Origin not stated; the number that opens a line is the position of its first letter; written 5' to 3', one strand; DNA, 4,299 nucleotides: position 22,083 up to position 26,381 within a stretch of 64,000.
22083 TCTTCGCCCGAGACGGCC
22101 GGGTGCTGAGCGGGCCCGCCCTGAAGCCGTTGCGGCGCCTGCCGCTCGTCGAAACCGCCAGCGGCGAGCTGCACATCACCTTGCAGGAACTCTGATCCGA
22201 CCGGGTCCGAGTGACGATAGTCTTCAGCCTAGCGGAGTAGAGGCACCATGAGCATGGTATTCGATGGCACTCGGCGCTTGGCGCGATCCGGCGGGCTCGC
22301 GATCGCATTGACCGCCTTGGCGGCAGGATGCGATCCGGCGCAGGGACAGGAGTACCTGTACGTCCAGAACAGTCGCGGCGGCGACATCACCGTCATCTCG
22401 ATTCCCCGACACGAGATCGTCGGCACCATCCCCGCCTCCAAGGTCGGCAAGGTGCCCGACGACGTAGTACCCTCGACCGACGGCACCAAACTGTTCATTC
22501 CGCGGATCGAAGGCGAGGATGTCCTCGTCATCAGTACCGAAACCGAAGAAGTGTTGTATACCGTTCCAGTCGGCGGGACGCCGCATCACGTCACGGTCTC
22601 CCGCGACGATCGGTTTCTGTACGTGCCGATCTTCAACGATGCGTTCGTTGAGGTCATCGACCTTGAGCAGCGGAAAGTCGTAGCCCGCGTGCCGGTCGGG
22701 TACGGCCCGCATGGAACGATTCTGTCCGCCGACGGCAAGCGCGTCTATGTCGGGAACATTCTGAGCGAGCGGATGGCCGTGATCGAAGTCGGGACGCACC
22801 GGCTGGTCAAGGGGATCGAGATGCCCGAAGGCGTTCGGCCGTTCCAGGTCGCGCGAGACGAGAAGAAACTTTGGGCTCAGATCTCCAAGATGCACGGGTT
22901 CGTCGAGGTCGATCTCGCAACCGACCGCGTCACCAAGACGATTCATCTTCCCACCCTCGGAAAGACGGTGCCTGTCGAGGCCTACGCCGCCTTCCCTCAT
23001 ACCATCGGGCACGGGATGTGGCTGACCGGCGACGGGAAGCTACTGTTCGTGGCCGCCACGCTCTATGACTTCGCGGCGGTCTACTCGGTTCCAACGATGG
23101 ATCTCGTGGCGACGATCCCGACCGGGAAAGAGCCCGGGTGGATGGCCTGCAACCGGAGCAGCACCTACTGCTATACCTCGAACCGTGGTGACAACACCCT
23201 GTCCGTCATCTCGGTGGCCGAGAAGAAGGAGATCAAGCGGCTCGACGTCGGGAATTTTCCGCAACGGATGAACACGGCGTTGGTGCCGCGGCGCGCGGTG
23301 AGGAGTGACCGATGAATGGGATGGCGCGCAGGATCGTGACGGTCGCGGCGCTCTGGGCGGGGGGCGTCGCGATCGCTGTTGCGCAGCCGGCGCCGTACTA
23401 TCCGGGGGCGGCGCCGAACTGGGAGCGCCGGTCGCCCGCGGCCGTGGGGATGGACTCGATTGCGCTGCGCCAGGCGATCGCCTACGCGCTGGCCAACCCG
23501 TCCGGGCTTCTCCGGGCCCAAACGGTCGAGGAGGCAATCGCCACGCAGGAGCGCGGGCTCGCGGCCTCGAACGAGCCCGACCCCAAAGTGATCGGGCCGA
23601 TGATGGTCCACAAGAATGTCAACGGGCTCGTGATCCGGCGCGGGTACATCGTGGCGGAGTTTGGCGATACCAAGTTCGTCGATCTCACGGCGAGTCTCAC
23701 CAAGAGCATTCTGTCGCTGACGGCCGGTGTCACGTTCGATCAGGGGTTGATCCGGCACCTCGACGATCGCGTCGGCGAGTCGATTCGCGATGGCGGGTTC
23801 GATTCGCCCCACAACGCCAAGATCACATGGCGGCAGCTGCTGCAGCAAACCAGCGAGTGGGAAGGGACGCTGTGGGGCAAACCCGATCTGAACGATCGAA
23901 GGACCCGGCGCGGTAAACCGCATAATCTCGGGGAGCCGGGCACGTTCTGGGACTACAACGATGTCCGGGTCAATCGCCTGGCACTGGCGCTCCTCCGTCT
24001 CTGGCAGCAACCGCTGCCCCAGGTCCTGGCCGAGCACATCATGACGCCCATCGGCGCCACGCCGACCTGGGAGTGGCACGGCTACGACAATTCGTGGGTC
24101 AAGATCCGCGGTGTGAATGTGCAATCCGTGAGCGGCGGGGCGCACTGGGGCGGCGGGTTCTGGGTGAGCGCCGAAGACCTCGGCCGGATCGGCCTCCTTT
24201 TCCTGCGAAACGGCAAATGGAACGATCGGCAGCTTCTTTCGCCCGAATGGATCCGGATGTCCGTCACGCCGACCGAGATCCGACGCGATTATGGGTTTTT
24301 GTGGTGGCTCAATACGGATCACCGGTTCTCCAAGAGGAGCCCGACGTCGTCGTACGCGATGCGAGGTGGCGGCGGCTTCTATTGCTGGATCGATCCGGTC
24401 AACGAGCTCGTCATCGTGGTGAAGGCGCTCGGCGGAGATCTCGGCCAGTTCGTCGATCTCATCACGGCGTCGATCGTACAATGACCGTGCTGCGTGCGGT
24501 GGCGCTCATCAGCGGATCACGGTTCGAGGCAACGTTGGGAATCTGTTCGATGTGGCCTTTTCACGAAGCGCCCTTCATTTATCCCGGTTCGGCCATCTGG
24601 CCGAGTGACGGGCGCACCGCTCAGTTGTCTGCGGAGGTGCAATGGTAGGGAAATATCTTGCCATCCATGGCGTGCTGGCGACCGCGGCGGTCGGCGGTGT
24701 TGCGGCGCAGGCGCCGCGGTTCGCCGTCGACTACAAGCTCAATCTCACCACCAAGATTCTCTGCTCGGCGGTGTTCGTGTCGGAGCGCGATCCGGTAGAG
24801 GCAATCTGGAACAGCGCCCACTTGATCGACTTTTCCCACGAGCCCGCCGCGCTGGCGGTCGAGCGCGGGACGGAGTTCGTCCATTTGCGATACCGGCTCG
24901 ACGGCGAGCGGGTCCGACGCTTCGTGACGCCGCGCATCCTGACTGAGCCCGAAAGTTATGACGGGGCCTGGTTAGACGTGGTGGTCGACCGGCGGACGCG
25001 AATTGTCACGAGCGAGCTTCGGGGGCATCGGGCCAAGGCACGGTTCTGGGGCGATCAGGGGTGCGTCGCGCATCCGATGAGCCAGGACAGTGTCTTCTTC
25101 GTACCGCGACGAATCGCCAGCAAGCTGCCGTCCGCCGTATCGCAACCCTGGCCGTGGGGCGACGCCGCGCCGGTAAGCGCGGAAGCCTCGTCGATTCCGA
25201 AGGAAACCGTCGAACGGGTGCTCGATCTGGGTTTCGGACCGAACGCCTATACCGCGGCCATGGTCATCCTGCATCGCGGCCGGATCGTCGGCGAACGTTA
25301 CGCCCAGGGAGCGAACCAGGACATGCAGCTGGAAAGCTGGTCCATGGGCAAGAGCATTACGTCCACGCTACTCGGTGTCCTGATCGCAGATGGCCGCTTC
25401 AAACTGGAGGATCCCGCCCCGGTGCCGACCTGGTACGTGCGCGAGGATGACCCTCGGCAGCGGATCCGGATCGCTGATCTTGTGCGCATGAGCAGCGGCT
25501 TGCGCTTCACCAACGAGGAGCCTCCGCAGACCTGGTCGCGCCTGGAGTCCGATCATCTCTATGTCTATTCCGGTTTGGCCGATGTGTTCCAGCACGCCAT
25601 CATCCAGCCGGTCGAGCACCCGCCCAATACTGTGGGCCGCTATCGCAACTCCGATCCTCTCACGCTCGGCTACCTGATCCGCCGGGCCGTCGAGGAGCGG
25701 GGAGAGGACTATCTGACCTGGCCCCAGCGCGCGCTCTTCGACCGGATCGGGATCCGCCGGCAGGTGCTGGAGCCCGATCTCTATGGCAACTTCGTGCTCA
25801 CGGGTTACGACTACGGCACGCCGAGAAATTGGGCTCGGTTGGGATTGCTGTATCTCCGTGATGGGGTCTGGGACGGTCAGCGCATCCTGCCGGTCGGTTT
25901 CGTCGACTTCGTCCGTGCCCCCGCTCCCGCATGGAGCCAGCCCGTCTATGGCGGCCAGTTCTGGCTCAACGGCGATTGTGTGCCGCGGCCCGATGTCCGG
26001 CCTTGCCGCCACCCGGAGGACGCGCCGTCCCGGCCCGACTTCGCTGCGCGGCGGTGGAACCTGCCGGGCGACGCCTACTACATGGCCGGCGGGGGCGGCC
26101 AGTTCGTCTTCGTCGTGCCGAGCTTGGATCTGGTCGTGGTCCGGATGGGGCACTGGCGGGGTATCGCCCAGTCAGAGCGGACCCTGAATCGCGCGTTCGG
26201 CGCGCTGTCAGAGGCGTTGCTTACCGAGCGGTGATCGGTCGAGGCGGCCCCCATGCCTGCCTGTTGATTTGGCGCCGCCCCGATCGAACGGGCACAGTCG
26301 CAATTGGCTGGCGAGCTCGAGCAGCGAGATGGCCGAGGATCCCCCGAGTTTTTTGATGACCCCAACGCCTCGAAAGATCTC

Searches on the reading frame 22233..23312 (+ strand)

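Call 64: search_protein_families(library=pfam, proteins=[window:22233-23312:+], max_evalue=0.01)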
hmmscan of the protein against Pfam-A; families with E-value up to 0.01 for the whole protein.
window:22233-23312:+ (360 aa): 6 families
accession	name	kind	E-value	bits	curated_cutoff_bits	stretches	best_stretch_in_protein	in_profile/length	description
PF21783.3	YNCE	-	4.3e-12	46.5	27.1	1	99-162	268-331/339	YNCE-like beta-propeller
PF02239.22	Cytochrom_D1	-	2.9e-10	39.7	25.5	1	96-195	16-115/368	Cytochrome D1 heme domain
PF10282.15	Lactonase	-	1.2e-06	28.5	21.7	1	113-330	84-322/344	Lactonase, 7-bladed beta-propeller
PF25174.1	Beta-prop_THOC3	-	0.0015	18.1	305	0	120-224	52-153/272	THOC3 beta-propeller domain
PF21959.2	DUF6923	-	0.0075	16.5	27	0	161-296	92-220/234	Repeat of unknown function (DUF6923)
PF24986.1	PRC_RimM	-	0.0099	16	27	0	124-156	37-68/69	RimM PRC barrel domain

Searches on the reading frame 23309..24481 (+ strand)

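Call 64: search_protein_families(library=pfam, proteins=[window:23309-24481:+], max_evalue=0.01)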
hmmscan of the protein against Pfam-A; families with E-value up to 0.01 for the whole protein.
window:23309-24481:+ (391 aa): 1 family
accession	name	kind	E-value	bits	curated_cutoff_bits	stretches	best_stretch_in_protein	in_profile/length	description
PF00144.29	Beta-lactamase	-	5.9e-17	62.3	27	1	128-371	53-306/329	Beta-lactamase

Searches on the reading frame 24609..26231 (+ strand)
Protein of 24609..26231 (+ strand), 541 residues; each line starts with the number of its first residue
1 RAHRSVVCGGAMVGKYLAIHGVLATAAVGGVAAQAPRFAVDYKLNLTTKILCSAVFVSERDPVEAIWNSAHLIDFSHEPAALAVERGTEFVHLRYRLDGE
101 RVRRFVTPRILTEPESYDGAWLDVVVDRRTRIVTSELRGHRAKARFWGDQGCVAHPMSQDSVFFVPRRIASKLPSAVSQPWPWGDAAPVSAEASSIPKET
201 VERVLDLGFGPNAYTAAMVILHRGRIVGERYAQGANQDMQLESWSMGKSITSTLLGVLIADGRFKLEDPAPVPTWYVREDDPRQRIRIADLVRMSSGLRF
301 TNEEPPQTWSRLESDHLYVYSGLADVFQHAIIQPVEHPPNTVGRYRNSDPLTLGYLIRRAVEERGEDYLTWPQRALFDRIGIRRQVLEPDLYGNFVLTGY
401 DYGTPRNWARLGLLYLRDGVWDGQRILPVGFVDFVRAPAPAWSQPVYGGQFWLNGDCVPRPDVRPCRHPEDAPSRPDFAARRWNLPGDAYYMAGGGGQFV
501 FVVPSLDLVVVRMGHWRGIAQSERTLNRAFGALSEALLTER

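Call 64: search_protein_families(library=pfam, proteins=[window:24609-26231:+], max_evalue=0.01)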
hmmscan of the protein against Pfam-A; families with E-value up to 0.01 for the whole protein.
window:24609-26231:+ (541 aa): 1 family
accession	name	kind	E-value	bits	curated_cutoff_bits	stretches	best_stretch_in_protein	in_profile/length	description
PF00144.29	Beta-lactamase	-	1.6e-17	64.2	27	1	215-525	16-319/329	Beta-lactamase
